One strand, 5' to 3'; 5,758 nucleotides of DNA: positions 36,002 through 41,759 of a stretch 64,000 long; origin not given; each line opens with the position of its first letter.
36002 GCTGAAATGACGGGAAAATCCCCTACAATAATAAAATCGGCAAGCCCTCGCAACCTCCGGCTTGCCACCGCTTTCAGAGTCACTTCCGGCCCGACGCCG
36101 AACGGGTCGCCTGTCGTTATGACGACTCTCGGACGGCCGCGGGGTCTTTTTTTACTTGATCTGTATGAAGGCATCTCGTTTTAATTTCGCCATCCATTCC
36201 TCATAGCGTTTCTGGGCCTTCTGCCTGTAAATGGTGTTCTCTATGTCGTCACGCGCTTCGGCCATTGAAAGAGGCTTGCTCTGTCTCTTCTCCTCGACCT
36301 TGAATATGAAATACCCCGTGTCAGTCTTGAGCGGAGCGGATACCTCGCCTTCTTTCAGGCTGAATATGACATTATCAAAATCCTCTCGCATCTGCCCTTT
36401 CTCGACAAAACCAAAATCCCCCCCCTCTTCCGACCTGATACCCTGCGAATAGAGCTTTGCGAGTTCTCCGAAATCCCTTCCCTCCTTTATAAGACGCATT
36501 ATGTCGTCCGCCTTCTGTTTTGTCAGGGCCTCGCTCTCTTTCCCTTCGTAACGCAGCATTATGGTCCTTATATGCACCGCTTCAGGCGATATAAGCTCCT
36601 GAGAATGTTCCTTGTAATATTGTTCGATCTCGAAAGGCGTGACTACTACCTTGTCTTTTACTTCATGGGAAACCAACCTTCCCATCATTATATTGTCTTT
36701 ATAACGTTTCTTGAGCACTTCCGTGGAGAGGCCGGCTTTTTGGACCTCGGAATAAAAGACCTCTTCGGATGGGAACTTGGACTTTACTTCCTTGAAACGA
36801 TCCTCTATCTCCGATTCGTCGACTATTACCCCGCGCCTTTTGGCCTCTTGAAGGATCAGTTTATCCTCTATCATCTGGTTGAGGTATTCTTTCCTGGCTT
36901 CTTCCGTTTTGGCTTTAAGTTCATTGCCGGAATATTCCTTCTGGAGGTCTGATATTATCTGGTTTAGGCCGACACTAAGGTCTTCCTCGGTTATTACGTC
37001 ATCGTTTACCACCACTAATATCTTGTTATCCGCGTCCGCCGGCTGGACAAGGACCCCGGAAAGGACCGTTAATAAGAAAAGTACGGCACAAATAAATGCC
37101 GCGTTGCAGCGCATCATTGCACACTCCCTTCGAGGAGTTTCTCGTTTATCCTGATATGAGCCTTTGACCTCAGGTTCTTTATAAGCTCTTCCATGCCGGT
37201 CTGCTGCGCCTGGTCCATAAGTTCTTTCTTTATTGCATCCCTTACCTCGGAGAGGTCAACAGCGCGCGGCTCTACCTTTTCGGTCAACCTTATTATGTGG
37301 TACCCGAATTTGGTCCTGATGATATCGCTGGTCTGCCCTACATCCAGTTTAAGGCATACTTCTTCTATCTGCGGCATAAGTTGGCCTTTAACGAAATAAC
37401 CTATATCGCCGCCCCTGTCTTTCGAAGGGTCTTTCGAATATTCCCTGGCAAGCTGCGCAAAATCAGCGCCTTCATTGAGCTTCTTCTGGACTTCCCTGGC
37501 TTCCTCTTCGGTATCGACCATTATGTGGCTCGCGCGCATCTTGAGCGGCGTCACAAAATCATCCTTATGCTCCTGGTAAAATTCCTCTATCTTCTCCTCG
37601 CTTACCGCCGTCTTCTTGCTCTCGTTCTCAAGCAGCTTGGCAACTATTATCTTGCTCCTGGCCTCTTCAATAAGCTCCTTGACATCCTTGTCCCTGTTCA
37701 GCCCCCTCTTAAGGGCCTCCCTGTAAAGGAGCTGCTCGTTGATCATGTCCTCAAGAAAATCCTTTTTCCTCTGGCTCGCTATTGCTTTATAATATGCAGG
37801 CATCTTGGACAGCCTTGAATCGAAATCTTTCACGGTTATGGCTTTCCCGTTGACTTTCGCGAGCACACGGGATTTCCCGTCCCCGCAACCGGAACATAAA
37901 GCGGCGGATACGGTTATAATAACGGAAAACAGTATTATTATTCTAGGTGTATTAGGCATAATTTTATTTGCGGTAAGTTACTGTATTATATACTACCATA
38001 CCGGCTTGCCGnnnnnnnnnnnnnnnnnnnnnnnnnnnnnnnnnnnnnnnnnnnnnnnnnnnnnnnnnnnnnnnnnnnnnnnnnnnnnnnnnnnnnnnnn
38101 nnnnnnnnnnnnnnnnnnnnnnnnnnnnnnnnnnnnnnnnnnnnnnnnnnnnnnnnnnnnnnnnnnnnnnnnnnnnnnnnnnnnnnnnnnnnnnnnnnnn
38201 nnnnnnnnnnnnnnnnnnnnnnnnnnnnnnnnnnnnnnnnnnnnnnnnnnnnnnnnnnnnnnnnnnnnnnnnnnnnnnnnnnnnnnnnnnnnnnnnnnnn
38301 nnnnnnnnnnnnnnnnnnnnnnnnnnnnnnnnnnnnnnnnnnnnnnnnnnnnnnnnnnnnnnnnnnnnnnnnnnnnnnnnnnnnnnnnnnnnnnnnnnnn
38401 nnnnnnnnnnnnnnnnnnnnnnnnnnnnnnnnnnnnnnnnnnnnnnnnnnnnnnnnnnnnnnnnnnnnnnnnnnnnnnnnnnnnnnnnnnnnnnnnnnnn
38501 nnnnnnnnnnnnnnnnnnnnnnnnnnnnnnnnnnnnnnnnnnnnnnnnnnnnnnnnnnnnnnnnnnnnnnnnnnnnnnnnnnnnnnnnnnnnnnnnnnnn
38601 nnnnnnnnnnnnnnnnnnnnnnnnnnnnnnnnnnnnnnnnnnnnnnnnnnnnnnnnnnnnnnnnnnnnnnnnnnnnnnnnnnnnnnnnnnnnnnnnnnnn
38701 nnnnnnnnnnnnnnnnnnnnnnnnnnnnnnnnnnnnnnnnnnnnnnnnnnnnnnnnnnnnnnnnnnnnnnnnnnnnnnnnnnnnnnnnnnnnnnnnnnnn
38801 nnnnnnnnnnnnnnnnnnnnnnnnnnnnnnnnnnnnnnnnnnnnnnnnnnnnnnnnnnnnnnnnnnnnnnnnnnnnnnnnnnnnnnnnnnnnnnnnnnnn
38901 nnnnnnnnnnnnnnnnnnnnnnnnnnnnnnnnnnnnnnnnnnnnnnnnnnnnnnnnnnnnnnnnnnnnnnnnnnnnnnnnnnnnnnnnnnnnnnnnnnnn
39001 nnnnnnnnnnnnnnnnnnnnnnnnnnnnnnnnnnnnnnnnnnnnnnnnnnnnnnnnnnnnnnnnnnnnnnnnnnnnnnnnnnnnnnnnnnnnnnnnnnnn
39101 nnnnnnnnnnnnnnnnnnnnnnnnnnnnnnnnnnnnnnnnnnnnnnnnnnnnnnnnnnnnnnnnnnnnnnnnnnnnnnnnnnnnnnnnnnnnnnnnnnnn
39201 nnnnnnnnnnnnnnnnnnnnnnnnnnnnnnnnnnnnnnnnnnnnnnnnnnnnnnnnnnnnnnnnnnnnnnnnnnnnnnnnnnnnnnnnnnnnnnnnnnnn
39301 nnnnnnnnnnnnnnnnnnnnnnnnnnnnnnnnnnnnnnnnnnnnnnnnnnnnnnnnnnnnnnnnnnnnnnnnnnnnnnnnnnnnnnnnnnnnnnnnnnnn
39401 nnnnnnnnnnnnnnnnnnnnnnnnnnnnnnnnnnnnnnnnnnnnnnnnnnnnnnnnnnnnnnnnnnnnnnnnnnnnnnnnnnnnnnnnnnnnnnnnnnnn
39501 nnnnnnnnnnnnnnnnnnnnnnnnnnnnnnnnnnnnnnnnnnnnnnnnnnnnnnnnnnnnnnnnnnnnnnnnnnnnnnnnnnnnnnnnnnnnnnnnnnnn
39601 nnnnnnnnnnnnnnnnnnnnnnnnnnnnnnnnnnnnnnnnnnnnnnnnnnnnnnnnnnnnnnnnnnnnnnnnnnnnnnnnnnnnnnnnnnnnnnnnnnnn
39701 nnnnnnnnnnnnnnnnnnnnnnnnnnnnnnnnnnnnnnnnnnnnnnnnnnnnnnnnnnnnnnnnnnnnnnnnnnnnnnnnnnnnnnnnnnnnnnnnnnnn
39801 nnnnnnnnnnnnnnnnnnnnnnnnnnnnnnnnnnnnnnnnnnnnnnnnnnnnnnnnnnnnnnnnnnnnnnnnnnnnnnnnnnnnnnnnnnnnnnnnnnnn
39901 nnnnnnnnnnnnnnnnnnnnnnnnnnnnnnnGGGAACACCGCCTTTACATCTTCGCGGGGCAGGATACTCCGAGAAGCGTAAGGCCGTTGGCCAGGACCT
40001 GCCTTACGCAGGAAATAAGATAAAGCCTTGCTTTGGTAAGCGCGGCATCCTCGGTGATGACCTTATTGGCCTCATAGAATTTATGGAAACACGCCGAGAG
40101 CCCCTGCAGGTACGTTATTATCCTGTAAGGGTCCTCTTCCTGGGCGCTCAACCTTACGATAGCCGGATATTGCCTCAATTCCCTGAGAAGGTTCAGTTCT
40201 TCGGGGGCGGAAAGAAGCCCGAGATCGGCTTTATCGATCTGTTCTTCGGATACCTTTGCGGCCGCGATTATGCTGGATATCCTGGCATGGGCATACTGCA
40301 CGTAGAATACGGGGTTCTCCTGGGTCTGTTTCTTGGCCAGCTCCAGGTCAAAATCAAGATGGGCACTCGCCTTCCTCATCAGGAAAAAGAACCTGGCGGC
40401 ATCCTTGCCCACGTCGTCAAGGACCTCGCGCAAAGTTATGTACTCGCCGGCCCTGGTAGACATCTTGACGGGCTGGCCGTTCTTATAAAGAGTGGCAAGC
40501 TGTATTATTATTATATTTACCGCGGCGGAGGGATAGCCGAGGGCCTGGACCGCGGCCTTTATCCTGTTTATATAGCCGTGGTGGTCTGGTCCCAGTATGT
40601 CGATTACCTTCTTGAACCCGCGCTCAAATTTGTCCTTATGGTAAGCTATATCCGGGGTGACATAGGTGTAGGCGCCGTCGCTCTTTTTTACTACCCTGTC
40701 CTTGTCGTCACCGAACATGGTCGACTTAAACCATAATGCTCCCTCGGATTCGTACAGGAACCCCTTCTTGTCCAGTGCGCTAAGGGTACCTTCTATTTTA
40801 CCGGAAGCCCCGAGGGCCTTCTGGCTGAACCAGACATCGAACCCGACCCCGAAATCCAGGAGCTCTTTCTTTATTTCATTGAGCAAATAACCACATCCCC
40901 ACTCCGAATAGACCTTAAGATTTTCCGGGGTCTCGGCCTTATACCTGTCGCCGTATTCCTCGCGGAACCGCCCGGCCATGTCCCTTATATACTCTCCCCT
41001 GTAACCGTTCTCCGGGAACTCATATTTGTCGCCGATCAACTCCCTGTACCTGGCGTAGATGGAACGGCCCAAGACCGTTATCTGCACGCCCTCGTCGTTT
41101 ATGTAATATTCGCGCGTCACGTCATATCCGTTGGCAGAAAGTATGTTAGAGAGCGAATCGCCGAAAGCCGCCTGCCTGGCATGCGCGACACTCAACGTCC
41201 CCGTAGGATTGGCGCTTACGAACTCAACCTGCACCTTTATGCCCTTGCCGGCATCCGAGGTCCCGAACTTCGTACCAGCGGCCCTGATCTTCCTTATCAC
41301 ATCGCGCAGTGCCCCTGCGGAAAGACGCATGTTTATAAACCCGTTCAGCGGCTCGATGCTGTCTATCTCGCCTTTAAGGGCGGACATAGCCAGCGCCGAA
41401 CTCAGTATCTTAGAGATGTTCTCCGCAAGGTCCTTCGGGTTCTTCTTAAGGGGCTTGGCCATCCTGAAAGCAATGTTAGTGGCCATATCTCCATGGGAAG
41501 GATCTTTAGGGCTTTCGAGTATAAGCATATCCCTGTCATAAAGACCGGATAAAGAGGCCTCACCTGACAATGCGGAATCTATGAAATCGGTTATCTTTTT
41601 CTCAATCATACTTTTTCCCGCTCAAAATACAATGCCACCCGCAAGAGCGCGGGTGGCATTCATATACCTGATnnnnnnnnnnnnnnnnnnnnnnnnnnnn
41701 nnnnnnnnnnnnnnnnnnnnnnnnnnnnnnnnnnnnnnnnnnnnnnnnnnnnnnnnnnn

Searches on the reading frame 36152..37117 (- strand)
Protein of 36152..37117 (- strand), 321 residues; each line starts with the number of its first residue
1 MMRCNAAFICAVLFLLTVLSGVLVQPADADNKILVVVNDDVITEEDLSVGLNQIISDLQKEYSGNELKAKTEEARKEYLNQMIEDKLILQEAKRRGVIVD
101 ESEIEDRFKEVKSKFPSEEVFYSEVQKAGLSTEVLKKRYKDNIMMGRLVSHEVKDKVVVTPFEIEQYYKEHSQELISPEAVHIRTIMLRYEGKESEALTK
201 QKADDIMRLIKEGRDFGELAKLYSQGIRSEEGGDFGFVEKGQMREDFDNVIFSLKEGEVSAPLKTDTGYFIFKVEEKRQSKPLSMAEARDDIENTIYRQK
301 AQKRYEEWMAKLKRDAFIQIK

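Call 92: search_protein_families(library=pfam, proteins=[window:36152-37117:-], max_evalue=0.001)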
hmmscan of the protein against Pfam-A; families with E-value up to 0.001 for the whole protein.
window:36152-37117:- (321 aa): 6 families
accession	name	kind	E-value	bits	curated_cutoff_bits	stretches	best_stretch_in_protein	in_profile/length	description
PF13616.12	Rotamase_3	-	4.2e-26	92.2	22.5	1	166-278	5-116/116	PPIC-type PPIASE domain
PF00639.27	Rotamase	-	1.3e-20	74.6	21.7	1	186-275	2-96/97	PPIC-type PPIASE domain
PF13145.12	Rotamase_2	-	1.4e-15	58.6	27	1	159-290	1-121/121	PPIC-type PPIASE domain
PF13624.11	SurA_N_3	-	4e-14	53.2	27.2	1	8-148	12-161/162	SurA-like N-terminal domain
PF09312.16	SurA_N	-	4.4e-10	40.2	30.8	1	31-148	2-117/118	SurA N-terminal domain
PF13623.11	SurA_N_2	-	1.9e-09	37.9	28.5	1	10-112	19-122/145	SurA-like N-terminal domain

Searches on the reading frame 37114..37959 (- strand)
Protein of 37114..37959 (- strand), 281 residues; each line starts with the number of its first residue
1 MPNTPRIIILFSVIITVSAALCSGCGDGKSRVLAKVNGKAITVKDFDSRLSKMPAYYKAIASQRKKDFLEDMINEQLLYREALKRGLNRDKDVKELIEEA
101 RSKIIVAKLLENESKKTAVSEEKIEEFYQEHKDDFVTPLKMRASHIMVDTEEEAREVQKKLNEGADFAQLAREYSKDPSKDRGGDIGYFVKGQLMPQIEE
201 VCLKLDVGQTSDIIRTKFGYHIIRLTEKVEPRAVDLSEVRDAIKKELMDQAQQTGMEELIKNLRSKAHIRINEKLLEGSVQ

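Call 92: search_protein_families(library=pfam, proteins=[window:37114-37959:-], max_evalue=0.001)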
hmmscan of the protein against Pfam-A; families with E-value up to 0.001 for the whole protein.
window:37114-37959:- (281 aa): 5 families
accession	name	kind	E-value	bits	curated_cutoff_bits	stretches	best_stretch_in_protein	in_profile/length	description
PF13616.12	Rotamase_3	-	1.1e-22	81.2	22.5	1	140-228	15-115/116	PPIC-type PPIASE domain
PF00639.27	Rotamase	-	6.4e-21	75.6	21.7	1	149-226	17-96/97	PPIC-type PPIASE domain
PF13145.12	Rotamase_2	-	1.9e-20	74.3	27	1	119-241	1-121/121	PPIC-type PPIASE domain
PF13623.11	SurA_N_2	-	2.8e-08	34.2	28.5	1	8-99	18-121/145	SurA-like N-terminal domain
PF13624.11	SurA_N_3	-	5e-08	33.4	27.2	1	7-98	14-118/162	SurA-like N-terminal domain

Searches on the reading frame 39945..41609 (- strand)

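Call 76: search_protein_families(library=pfam, proteins=[window:39945-41609:-], max_evalue=0.0001)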
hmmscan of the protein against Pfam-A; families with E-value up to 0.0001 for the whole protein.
window:39945-41609:- (554 aa): 3 families
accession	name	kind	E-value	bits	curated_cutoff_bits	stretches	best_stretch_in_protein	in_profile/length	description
PF05746.21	DALR_1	-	2.7e-32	111.7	22.3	1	437-554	1-117/117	DALR anticodon binding domain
PF00750.26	tRNA-synt_1d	-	2.9e-24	86.2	23.3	1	118-405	14-303/349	tRNA synthetases class I (R), catalytic domain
PF03485.21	Arg_tRNA_synt_N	-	1.3e-15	58.2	21.5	1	18-96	15-85/85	Arginyl tRNA synthetase N terminal domain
